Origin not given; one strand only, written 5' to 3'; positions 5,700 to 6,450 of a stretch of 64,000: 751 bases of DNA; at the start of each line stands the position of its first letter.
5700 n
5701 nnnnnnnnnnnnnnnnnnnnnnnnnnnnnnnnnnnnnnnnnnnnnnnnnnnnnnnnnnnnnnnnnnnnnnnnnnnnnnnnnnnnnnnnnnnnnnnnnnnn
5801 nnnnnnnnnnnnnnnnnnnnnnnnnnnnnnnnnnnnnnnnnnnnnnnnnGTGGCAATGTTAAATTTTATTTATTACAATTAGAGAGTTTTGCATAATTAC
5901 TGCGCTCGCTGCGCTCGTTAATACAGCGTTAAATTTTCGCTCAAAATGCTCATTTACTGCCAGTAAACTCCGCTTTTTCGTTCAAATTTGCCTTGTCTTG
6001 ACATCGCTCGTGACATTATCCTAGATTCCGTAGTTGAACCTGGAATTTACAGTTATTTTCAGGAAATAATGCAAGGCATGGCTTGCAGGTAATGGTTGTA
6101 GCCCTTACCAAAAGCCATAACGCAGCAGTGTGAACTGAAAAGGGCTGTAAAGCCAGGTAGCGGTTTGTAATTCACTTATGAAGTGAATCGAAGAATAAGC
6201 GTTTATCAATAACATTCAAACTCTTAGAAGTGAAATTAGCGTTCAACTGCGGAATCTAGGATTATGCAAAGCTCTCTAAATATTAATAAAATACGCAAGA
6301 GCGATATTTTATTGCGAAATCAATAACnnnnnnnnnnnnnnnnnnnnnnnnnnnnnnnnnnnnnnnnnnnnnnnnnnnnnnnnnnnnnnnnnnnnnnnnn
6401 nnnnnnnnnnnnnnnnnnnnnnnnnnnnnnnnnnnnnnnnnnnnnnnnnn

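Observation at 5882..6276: Nested MITEs: two unrelated elements inserted into the identical ATTAT site of different copies of a third element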

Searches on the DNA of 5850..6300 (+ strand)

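Call 62: search_rna_families(source=window, start=5850, end=6300, threshold=evalue, max_evalue=10)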
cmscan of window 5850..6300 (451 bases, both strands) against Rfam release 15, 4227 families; matches with E-value up to 10: 0.
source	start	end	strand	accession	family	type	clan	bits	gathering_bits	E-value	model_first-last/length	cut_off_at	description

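Call 83: build_rna_model(alignment_id=A3)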
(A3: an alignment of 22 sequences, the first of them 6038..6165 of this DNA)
Model R2 built from alignment A3 (22 sequences, 128 columns); structure: RNAalifold consensus.
model positions 128; base pairs 47; branch points 0; effective number of sequences 0.82; information 0.59 bits per position. Calibrated on 0.2 Mb of random sequence (short: E-values are rough).
structure used (alignment columns):
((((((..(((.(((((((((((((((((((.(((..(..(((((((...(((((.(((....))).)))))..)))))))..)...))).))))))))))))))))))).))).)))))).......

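Call 84: search_with_rna_model(model_id=R2, sources=[L033, L036, L040, L041, L046, L052, L054, L066, L069, L073, L079, L082], filters=off, max_evalue=10, show_alignments=2)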
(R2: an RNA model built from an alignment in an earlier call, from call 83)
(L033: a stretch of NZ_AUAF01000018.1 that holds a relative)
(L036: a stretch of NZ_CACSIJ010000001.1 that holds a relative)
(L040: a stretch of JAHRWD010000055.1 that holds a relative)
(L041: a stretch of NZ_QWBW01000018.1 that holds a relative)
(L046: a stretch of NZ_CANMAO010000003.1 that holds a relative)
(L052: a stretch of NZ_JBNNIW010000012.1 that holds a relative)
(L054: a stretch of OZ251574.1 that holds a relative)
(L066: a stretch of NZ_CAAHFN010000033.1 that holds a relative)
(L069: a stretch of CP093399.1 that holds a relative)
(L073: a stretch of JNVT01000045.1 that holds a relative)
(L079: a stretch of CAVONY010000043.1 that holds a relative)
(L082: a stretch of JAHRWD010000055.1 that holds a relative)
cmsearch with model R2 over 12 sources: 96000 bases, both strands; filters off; matches with E-value up to 10: 37.
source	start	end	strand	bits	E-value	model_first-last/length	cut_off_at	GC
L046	4228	4373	+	42.2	3.6e-09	1-128/128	no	0.42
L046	582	709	+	38.7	3.6e-08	1-128/128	no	0.46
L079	7446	7588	-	21.7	0.0024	1-128/128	no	0.48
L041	6825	6891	+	19.4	0.011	1-128/128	no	0.69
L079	263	373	+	18.5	0.02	1-128/128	no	0.65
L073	917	993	-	18.3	0.022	1-128/128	no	0.52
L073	924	1000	+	17.5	0.037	1-128/128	no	0.53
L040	2391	2518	-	14.9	0.21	1-128/128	no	0.44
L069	4284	4411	-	14.4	0.28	1-128/128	no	0.48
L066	7562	7658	+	13.8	0.41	1-128/128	no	0.39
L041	6118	6235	-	13.8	0.42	1-128/128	no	0.69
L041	6817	6885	-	13.7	0.44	1-128/128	no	0.7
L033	2970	3106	-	13.5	0.51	1-128/128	no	0.42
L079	769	895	-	13.2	0.61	1-128/128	no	0.44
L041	4631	4690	-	13.1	0.66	1-128/128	no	0.62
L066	7562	7644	-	12.8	0.79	1-128/128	no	0.41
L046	572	712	-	12.8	0.79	13-110/128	no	0.45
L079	256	366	-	12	1.3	1-128/128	no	0.68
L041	3868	3946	-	11.9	1.4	1-128/128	no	0.75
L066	5177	5244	-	11.6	1.8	1-128/128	no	0.65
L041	4724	4851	+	11.2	2.3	1-128/128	no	0.45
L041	6518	6555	-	11.1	2.4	1-128/128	no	0.71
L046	4567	4690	+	11.1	2.4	1-128/128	no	0.43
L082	6923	7050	-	10.9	2.7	1-128/128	no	0.47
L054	4833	4972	-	10.8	2.9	1-128/128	no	0.48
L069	3350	3408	-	10.7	3.2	1-128/128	no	0.41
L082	1668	1745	+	10.5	3.6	1-128/128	no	0.44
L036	6054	6161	-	10.3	4.1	1-128/128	no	0.55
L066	1489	1587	+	10.2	4.3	1-128/128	no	0.72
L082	5181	5243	-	10.1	4.6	1-128/128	no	0.32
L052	7460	7507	-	10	5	1-128/128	no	0.44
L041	2295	2408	+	10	5.1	1-128/128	no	0.68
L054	6071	6159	-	10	5.2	1-128/128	no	0.48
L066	4635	4745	-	9.8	5.6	1-128/128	no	0.74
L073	217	295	+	9.7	6.1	1-128/128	no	0.71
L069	4419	4476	+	9.5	7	1-128/128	no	0.34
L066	5827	5898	-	9.3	7.9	1-128/128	no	0.65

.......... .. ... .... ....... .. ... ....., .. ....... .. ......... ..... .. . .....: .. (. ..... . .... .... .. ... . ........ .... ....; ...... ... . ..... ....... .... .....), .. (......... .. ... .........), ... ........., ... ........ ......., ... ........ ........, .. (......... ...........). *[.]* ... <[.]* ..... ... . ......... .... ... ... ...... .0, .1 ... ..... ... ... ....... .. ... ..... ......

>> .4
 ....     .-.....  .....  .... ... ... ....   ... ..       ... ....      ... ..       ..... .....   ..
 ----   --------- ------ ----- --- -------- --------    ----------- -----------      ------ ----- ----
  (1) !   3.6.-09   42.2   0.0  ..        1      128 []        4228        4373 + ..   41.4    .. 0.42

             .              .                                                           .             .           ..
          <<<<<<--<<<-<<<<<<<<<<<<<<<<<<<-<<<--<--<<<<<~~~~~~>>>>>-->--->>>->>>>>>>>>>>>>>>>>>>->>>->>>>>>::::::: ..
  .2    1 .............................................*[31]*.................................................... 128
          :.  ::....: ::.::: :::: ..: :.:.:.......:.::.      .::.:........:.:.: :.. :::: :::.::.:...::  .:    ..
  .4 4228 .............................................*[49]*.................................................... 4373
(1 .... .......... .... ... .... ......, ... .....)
